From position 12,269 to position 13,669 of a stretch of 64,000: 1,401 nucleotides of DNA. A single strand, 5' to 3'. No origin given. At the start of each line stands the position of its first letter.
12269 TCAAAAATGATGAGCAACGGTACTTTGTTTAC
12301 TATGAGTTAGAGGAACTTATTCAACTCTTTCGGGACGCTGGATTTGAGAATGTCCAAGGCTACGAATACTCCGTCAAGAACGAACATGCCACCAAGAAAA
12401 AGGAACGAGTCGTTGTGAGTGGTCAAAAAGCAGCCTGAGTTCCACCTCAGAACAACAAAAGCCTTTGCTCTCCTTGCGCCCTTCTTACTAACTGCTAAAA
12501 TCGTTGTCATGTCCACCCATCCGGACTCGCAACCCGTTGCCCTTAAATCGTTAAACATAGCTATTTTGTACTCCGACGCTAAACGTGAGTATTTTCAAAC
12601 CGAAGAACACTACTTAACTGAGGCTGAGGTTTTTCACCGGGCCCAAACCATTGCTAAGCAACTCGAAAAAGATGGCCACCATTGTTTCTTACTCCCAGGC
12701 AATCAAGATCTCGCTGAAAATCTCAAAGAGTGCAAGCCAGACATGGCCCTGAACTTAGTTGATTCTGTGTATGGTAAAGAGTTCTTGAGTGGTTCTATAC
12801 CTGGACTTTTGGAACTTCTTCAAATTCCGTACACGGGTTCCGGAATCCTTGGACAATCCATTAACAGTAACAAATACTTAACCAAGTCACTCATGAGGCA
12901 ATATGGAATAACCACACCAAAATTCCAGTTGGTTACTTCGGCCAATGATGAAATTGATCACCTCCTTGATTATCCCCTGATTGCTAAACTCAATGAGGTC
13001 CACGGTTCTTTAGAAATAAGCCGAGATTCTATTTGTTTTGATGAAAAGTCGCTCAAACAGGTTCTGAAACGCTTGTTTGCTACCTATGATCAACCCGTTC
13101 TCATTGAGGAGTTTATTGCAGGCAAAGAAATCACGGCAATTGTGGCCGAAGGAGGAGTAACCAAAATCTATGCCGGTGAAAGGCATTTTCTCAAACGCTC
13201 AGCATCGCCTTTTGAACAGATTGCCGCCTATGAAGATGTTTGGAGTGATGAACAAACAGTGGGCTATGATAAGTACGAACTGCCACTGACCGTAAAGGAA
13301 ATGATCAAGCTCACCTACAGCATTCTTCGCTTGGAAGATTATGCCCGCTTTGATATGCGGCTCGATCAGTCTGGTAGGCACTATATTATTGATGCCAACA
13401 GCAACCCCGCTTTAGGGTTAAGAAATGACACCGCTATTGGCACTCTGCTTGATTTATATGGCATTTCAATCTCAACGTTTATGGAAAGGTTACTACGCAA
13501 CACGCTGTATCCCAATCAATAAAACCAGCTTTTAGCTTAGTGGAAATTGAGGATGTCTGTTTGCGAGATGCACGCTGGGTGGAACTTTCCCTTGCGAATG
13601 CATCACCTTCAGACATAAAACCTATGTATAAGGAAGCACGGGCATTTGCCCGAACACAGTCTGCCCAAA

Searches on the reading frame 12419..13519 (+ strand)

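Call 76: search_protein_families(library=pfam, proteins=[window:12419-13519:+], max_evalue=0.00001)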
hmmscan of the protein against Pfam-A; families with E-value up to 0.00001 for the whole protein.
window:12419-13519:+ (367 aa): 1 family
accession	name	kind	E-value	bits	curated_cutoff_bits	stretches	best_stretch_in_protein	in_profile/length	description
PF07478.18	Dala_Dala_lig_C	-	8.5e-13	48.7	24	1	158-359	1-203/204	D-ala D-ala ligase C-terminus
